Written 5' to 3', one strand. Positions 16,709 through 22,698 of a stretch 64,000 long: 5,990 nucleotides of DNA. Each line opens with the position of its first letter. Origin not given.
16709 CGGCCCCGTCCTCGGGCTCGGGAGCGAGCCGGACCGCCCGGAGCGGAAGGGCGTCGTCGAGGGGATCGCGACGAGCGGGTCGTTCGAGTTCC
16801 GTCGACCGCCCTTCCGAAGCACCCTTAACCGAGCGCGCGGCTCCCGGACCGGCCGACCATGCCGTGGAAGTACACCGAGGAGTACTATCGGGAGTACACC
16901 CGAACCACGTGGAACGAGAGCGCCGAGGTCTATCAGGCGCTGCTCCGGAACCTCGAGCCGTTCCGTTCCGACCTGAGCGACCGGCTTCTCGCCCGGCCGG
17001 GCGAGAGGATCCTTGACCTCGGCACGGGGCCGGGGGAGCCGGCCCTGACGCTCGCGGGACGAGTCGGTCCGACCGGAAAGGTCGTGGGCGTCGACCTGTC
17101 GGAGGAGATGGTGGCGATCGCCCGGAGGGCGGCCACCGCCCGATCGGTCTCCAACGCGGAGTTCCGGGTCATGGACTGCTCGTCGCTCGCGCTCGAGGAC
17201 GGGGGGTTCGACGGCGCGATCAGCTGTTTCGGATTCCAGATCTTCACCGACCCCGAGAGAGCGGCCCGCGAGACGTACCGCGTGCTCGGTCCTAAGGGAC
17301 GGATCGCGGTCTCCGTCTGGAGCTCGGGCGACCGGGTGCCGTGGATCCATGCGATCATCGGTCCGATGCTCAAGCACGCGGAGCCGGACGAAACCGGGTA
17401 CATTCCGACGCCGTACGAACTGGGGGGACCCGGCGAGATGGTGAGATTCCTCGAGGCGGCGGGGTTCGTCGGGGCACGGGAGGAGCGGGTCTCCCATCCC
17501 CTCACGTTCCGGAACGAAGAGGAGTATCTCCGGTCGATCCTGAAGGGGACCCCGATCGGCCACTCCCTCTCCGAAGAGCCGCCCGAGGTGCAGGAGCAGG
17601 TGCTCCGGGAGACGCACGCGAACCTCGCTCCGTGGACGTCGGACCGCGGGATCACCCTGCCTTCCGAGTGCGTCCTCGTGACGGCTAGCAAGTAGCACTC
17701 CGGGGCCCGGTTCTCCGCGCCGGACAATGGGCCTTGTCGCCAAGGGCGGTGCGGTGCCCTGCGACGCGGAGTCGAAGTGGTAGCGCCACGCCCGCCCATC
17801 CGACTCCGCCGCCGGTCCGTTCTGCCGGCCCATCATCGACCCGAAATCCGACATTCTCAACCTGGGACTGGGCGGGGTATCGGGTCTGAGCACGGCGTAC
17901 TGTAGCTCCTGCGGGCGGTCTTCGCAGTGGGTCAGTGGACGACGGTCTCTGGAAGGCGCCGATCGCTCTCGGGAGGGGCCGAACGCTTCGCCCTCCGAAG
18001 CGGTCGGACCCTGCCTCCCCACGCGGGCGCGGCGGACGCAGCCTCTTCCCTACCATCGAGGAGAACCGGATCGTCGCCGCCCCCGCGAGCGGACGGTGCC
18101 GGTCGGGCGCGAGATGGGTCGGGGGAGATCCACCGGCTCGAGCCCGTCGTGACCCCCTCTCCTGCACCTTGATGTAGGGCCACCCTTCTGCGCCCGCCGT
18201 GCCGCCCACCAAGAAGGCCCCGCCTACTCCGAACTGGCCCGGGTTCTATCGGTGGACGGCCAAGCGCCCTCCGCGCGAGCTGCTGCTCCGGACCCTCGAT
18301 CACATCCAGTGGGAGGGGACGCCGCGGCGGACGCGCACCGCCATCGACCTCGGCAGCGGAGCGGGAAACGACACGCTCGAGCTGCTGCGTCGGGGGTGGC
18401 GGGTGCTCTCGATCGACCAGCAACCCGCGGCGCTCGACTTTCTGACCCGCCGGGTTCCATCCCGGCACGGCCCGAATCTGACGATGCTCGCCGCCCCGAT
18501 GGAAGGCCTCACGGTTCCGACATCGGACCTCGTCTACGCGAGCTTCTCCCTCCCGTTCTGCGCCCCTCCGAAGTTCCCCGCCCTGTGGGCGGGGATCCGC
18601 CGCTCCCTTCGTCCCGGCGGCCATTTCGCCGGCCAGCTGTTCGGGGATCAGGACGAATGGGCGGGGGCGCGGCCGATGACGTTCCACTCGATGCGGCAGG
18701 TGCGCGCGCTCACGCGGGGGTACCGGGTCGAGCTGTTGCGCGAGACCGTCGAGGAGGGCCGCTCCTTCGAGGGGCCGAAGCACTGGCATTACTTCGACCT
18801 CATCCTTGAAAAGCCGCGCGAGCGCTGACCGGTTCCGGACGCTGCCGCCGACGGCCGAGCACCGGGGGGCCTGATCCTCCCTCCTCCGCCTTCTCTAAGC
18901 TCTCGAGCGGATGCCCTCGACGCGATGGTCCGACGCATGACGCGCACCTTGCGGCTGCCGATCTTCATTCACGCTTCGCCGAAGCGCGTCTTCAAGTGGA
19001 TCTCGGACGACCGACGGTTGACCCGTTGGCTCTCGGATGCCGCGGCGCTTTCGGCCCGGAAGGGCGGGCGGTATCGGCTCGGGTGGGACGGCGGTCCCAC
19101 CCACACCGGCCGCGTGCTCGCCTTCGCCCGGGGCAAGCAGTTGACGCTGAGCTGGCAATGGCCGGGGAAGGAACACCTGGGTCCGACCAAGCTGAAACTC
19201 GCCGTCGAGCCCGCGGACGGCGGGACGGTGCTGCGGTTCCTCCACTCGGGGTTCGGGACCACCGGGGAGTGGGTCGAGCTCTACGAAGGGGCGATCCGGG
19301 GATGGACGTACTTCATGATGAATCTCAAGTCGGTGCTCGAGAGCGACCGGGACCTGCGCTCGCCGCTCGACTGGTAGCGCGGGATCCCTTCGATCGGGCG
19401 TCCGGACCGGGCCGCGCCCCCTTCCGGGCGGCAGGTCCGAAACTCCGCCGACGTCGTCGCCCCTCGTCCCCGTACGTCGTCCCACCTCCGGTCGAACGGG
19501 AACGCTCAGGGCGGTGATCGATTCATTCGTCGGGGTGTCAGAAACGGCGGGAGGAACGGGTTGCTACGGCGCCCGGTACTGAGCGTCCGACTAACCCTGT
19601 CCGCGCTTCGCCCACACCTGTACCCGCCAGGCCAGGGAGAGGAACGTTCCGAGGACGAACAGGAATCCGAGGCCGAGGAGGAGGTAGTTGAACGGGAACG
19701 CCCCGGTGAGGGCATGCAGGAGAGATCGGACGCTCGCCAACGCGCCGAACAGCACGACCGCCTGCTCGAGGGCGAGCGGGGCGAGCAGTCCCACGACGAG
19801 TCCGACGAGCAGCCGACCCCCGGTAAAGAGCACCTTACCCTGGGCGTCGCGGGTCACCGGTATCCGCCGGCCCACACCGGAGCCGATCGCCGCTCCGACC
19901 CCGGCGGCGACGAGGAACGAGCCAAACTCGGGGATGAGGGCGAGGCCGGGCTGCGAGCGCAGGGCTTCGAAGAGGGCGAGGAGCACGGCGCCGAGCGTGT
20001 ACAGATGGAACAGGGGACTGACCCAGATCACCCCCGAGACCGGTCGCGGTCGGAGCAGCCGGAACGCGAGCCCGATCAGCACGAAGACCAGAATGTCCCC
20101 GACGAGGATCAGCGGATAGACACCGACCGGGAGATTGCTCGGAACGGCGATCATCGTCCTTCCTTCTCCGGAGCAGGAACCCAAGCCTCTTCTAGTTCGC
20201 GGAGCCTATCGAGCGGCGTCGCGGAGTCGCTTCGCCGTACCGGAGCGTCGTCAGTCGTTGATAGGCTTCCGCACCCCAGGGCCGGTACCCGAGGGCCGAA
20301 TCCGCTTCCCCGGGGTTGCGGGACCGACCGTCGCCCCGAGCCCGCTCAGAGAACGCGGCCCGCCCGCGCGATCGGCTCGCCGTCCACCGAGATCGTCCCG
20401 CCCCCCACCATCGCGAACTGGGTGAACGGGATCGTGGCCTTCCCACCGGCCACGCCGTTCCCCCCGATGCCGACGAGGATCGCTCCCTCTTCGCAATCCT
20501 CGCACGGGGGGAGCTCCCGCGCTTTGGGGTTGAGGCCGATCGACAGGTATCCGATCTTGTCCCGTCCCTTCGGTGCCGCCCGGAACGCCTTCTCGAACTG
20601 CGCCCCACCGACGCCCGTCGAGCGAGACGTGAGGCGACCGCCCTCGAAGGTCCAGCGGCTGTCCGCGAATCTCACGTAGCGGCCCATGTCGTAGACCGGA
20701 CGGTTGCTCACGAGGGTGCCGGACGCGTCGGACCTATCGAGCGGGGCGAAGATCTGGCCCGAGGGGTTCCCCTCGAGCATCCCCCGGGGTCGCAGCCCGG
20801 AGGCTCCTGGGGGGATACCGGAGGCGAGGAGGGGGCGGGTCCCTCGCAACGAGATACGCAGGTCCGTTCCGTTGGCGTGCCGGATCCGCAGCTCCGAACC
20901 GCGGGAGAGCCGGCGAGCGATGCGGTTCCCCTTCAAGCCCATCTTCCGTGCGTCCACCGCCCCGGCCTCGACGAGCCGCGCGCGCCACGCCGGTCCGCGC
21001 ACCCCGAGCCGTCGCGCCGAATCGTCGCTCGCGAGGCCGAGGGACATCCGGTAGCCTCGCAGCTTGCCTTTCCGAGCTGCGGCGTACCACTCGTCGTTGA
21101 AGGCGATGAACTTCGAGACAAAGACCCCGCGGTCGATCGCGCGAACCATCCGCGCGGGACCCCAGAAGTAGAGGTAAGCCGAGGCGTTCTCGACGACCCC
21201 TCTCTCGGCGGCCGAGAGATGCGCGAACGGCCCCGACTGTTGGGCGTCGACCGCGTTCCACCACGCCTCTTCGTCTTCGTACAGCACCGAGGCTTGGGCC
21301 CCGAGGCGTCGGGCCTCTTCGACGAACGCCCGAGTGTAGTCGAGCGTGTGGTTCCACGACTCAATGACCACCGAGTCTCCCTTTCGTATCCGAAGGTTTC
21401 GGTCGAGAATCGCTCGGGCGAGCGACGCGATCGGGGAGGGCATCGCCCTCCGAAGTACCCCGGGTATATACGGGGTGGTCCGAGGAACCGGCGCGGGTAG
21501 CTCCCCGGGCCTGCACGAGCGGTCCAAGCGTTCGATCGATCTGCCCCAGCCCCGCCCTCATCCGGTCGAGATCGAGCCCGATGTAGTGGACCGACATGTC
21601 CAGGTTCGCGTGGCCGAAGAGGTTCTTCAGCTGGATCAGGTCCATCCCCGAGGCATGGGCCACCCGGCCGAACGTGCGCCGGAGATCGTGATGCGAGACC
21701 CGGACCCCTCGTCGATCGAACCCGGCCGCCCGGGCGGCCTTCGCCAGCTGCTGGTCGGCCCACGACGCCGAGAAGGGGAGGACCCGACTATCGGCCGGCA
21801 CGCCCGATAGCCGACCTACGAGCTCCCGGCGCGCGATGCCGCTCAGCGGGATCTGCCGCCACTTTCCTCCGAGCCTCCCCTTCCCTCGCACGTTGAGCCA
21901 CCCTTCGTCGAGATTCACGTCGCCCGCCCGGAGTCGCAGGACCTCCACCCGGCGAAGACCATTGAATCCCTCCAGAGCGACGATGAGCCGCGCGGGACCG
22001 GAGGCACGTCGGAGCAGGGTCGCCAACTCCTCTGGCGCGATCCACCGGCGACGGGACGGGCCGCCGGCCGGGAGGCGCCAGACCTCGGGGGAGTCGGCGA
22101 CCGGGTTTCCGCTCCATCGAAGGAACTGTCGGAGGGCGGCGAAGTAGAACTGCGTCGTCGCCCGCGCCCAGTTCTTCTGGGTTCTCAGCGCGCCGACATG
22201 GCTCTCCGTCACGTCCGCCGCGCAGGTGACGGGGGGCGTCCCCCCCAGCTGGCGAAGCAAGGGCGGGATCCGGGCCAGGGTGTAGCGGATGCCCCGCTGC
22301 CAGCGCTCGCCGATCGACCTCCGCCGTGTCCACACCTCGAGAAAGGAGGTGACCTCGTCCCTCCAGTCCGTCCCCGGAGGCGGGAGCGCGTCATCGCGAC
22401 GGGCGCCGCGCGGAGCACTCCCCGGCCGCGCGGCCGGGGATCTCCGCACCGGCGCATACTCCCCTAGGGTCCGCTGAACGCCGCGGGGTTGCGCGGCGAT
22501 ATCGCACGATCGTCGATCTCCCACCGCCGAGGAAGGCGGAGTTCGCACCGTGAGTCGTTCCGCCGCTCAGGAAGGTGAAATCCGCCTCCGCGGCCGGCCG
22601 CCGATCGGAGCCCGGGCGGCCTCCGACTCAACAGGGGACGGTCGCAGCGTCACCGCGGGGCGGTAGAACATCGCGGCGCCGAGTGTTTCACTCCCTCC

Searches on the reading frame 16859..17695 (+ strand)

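Call 50: search_protein_families(library=pfam, proteins=[window:16859-17695:+], max_evalue=0.001)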
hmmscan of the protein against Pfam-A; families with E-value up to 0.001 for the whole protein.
window:16859-17695:+ (278 aa): 9 families
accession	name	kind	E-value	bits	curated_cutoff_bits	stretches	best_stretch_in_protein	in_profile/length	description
PF13649.12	Methyltransf_25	-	3.2e-22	79.5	27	1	51-147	1-97/97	Methyltransferase domain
PF08241.18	Methyltransf_11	-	1e-20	74.6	21.2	1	52-150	1-94/95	Methyltransferase domain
PF13847.12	Methyltransf_31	-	3.1e-19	69.5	27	1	47-155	3-113/145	Methyltransferase domain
PF01209.24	Ubie_methyltran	-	5.7e-18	65.6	20.1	1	38-151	38-151/233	ubiE/COQ5 methyltransferase family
PF13489.12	Methyltransf_23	-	1.2e-12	48.4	27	1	37-158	10-123/164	Methyltransferase domain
PF08242.18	Methyltransf_12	-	5.2e-11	43.6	30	1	52-149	1-98/98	Methyltransferase domain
PF01135.25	PCMT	-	1.5e-06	28.5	20.3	1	45-106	71-132/210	Protein-L-isoaspartate(D-aspartate) O-methyltransferase (PCMT)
PF05175.20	MTS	-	0.00028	21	23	1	43-119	27-101/170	Methyltransferase small domain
PF01728.25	FtsJ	-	0.00042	20.7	24.1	1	43-103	18-76/181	FtsJ-like methyltransferase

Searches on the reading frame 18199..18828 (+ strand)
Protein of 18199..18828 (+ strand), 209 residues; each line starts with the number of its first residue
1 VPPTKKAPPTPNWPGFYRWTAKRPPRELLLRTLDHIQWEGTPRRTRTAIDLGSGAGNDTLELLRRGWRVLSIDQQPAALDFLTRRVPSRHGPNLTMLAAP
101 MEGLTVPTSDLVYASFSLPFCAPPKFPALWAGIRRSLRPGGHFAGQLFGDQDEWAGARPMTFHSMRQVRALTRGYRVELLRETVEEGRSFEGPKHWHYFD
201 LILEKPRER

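Call 50: search_protein_families(library=pfam, proteins=[window:18199-18828:+], max_evalue=0.001)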
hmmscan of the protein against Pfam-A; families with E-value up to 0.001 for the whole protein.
window:18199-18828:+ (209 aa): 4 families
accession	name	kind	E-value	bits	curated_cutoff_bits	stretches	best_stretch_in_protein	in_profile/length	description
PF13649.12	Methyltransf_25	-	1.6e-12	48.4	27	1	49-141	2-97/97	Methyltransferase domain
PF08241.18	Methyltransf_11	-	3.5e-10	40.8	21.2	1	50-144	2-94/95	Methyltransferase domain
PF08242.18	Methyltransf_12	-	7.1e-09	36.7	30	1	49-143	1-98/98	Methyltransferase domain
PF13847.12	Methyltransf_31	-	3.9e-05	23.8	27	1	47-149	6-113/145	Methyltransferase domain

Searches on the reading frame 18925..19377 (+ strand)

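Call 50: search_protein_families(library=pfam, proteins=[window:18925-19377:+], max_evalue=0.001)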
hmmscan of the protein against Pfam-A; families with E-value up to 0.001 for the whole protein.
window:18925-19377:+ (150 aa): 3 families
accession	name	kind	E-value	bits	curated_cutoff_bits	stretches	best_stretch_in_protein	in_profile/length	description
PF08327.17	AHSA1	-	4e-17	63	22.1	1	17-139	2-125/125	Activator of Hsp90 ATPase homolog 1-like protein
PF10604.15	Polyketide_cyc2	-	2.7e-06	28.2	27.4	1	12-105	7-104/142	Polyketide cyclase / dehydrase and lipid transport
PF19569.5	START_2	-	0.00071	19.9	23.6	1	10-77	8-71/126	START-like superfamily domain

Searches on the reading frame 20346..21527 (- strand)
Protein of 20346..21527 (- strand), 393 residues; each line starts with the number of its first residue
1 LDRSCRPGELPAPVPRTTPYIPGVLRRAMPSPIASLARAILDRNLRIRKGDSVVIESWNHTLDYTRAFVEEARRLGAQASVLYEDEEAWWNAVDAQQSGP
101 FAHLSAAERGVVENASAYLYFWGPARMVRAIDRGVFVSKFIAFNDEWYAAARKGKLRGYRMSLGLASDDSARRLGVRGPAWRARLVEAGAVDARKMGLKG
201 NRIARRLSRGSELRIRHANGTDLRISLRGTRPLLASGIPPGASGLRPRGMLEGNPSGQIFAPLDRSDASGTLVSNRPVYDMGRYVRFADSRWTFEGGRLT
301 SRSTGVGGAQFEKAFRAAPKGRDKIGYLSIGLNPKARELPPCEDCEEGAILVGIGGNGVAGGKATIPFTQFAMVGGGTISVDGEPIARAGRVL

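Call 50: search_protein_families(library=pfam, proteins=[window:20346-21527:-], max_evalue=0.001)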
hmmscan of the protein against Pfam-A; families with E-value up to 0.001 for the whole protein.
window:20346-21527:- (393 aa): 1 family
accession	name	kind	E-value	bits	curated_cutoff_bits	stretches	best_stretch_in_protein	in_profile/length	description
PF02073.20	Peptidase_M29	-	3.5e-10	39.7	27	1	34-124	6-101/406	Thermophilic metalloprotease (M29)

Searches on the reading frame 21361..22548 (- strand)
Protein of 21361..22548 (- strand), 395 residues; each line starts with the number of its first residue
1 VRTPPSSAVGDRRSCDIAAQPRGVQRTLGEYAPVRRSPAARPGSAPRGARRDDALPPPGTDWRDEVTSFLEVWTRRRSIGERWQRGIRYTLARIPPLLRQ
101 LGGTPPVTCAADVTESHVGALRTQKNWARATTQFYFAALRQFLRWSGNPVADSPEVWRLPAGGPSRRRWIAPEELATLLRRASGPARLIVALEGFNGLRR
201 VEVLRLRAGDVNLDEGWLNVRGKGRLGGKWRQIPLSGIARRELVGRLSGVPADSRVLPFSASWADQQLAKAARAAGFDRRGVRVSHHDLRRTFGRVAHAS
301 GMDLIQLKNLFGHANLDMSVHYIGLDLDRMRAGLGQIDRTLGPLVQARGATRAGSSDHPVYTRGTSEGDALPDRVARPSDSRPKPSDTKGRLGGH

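Call 3: search_protein_families(library=pfam, proteins=[window:21361-22548:-], max_evalue=0.01)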
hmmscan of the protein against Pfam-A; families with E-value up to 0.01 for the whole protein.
window:21361-22548:- (395 aa): 1 family
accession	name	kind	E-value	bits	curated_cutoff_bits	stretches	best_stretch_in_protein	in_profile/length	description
PF00589.27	Phage_integrase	-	3.1e-11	43.8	27.1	1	172-324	5-167/172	Phage integrase family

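Call 71: search_protein_families(library=padloc, proteins=[window:21361-22548:-], max_evalue=0.01)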
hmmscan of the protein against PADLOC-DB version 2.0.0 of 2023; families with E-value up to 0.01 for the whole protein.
window:21361-22548:- (395 aa): 0 families

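Call 72: search_protein_families(library=phrogs, proteins=[window:21361-22548:-], max_evalue=0.01)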
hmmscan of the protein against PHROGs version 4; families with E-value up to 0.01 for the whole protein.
window:21361-22548:- (395 aa): 3 families
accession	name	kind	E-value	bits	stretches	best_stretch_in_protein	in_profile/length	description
phrog_1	-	integration and excision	4.6e-24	86.6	1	88-347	191-457/611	integrase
phrog_216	-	integration and excision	3e-20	73.5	1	167-348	53-247/301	integrase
phrog_7269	-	integration and excision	4.9e-05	24.2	1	282-331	26-75/89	integrase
